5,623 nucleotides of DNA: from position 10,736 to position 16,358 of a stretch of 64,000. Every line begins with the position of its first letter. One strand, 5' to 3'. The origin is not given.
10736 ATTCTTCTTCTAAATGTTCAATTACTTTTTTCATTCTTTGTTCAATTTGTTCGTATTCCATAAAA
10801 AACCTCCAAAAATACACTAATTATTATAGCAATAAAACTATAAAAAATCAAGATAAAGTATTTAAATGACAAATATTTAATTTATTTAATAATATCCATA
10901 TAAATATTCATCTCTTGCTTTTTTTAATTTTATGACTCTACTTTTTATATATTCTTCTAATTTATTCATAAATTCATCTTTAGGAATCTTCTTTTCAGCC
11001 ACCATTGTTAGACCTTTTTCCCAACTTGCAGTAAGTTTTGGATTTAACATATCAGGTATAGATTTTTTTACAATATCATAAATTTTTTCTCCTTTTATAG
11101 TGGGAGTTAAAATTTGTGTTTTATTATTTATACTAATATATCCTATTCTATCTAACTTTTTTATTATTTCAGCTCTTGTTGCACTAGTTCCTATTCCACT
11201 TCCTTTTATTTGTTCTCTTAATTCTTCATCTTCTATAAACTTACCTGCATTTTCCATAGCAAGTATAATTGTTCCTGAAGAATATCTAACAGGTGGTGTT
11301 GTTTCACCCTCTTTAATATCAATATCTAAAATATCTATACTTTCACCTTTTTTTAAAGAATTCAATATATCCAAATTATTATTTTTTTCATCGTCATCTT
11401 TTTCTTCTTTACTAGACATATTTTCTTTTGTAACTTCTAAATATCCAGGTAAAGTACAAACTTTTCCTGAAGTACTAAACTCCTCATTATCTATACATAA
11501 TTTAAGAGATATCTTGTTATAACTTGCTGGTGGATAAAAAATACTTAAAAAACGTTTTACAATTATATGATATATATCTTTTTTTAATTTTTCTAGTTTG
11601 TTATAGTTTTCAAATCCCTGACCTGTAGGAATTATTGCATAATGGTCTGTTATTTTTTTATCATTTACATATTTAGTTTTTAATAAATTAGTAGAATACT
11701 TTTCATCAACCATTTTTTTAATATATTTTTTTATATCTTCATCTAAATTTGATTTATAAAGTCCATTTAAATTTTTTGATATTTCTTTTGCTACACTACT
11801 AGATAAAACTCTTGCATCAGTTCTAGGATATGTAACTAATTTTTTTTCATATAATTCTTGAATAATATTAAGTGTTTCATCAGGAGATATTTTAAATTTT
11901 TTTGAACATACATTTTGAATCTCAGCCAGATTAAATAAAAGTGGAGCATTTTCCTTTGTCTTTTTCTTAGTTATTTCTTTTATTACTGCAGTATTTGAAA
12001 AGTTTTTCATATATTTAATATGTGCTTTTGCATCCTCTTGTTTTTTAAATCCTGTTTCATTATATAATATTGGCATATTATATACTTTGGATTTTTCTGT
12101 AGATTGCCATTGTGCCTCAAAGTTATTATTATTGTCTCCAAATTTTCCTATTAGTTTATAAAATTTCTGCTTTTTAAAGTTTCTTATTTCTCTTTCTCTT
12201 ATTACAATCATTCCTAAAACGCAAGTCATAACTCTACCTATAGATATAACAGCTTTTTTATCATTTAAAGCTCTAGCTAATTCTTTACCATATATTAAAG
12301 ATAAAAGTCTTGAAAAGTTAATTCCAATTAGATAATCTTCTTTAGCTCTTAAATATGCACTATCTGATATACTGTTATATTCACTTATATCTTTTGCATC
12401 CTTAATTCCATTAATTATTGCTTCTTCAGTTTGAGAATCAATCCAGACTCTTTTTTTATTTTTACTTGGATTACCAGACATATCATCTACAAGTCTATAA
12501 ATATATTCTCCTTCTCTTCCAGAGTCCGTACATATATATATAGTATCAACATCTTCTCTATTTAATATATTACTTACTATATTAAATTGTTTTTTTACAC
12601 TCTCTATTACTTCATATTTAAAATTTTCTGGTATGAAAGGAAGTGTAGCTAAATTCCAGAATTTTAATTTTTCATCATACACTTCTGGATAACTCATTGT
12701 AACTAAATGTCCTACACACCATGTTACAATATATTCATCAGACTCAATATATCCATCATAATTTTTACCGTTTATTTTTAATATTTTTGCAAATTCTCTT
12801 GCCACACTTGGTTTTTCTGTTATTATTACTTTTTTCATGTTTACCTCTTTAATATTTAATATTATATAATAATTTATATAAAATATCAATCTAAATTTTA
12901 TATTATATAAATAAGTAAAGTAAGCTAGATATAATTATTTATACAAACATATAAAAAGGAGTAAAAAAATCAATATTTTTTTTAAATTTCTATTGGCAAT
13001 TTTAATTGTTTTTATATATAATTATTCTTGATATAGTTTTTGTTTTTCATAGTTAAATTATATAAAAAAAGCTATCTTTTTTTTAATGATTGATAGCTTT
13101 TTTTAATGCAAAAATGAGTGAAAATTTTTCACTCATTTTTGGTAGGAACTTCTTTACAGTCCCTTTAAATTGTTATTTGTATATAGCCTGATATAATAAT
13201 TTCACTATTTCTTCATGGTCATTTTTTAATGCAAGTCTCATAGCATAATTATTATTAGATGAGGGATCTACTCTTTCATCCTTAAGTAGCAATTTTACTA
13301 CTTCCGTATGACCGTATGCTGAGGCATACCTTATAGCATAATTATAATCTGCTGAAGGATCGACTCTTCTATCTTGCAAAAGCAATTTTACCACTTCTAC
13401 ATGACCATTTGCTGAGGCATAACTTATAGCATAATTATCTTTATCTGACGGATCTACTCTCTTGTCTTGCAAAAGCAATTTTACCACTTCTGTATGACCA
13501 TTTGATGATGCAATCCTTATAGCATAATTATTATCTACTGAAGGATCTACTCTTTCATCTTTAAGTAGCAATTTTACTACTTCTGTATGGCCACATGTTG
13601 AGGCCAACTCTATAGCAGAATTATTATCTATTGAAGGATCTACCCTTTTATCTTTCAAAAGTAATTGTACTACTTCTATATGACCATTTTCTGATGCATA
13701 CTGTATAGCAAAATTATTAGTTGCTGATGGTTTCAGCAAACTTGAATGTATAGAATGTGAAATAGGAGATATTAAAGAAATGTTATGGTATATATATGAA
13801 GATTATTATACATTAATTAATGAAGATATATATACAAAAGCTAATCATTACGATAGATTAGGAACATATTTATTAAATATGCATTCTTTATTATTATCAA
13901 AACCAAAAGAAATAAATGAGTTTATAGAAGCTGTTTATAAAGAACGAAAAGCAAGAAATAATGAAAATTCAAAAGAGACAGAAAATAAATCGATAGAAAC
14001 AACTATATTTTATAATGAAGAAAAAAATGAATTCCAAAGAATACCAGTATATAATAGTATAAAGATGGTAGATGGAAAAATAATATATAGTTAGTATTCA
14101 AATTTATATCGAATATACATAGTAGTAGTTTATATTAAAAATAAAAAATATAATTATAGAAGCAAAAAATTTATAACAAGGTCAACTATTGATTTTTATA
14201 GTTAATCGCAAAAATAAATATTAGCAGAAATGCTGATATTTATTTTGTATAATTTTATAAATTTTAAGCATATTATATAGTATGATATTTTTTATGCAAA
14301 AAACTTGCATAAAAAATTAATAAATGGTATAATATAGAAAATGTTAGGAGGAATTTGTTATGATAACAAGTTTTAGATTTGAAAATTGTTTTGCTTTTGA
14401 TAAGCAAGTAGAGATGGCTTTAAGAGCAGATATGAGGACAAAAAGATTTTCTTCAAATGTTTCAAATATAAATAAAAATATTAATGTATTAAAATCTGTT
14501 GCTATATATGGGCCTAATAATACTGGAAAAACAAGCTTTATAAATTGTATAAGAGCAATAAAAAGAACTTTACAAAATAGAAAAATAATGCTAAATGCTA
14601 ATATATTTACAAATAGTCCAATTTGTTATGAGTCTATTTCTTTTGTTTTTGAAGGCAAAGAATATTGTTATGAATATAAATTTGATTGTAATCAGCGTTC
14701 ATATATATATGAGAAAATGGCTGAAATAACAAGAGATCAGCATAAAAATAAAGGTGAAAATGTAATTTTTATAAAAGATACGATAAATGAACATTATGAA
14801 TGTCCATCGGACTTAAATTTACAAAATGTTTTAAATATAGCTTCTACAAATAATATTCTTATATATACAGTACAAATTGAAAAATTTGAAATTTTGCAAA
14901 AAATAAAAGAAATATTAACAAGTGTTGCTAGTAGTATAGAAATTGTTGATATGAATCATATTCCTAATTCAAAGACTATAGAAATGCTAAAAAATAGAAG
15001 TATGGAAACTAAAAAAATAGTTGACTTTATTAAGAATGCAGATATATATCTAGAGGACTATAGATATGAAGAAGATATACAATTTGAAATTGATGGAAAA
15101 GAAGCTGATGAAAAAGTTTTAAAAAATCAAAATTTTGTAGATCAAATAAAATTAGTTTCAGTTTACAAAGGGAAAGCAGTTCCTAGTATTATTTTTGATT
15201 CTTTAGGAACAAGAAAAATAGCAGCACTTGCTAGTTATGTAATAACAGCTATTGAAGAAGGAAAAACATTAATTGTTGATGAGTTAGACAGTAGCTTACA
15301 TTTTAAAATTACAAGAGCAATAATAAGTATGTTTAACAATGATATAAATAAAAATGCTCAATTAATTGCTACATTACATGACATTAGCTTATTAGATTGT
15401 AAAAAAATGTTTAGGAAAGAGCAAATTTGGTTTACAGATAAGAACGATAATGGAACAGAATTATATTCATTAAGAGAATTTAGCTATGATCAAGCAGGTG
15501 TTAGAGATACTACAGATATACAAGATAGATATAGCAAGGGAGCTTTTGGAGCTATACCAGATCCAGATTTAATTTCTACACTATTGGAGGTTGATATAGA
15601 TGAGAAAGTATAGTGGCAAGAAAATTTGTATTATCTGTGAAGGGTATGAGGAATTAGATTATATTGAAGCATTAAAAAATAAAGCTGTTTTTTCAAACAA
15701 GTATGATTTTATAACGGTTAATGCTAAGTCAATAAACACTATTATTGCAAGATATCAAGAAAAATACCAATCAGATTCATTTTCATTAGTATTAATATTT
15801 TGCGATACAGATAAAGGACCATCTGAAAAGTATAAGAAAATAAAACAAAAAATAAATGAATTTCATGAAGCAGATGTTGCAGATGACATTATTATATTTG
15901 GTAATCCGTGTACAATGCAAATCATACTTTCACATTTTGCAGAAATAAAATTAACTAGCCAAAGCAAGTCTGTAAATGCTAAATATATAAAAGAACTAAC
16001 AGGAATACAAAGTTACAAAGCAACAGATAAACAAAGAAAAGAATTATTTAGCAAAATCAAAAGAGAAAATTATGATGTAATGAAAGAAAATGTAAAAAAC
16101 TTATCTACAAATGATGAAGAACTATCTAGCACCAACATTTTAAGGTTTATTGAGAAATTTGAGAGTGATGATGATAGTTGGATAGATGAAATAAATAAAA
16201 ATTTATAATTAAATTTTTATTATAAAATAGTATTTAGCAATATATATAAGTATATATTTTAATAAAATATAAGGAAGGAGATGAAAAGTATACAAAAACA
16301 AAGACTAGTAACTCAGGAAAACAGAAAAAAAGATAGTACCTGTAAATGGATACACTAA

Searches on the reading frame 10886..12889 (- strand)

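Call 40: search_protein_families(library=pfam, proteins=[window:10886-12889:-], max_evalue=0.00001)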
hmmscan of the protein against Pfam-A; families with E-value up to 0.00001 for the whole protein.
window:10886-12889:- (667 aa): 2 families
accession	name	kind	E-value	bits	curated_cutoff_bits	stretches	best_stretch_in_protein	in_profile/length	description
PF01131.25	Topoisom_bac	-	5.3e-101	339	35.1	1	171-641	3-410/411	DNA topoisomerase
PF01751.28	Toprim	-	4.9e-11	43.1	23.1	1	21-150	2-93/96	Toprim domain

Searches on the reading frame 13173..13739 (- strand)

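Call 40: search_protein_families(library=pfam, proteins=[window:13173-13739:-], max_evalue=0.00001)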
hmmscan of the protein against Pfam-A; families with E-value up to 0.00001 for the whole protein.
window:13173-13739:- (188 aa): 7 families
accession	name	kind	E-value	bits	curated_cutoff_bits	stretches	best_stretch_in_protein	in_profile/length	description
PF12796.13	Ank_2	-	3.6e-33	114.4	27.3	3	106-184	2-81/90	Ankyrin repeats (3 copies)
PF00023.36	Ank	-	7.3e-32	108.1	21.1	0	70-102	2-33/33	Ankyrin repeat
PF13606.12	Ank_3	-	4.1e-25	85.2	22.3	0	102-129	3-29/30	Ankyrin repeat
PF13637.12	Ank_4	-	3.1e-24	84.9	22.7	1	76-121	3-50/50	Ankyrin repeats (many copies)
PF13857.12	Ank_5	-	6.9e-24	84.1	27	0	40-72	17-48/56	Ankyrin repeats (many copies)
PF24521.3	Ank_KRIT1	-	2.9e-20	72.9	80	0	33-99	40-114/149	KRIT1 ankyrin-repeats domain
PF18571.6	VWA_3_C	-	9.7e-06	25.8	25.8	0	44-60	1-17/47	von Willebrand factor type A C-terminal domain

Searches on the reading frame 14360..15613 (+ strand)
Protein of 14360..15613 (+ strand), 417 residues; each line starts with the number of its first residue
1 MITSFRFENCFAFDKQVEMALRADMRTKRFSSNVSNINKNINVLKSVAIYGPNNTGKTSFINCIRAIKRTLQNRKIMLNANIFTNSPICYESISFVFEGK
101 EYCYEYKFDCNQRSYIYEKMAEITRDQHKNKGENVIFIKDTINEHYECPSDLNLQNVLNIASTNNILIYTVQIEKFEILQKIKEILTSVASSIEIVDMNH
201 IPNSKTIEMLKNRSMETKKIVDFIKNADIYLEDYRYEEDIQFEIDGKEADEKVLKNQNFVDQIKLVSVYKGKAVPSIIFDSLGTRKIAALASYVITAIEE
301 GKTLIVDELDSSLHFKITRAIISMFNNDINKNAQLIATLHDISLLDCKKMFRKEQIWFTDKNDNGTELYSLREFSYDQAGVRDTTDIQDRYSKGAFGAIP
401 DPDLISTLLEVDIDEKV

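Call 40: search_protein_families(library=pfam, proteins=[window:14360-15613:+], max_evalue=0.00001)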
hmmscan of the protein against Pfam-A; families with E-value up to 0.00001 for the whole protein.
window:14360-15613:+ (417 aa): 2 families
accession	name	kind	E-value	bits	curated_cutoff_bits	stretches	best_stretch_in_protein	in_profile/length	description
PF13304.12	AAA_21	-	1.9e-20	74.6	27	1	47-346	2-304/304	AAA domain, putative AbiEii toxin, Type IV TA system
PF13476.12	AAA_23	-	6.8e-06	27.3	27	1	47-246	22-188/201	AAA domain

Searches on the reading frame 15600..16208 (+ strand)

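Call 40: search_protein_families(library=pfam, proteins=[window:15600-16208:+], max_evalue=0.00001)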
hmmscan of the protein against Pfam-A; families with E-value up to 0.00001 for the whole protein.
window:15600-16208:+ (202 aa): 1 family
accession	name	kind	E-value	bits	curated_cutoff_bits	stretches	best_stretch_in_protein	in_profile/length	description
PF13707.11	RloB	-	1.5e-07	32.2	31.5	1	9-186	1-194/195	RloB-like protein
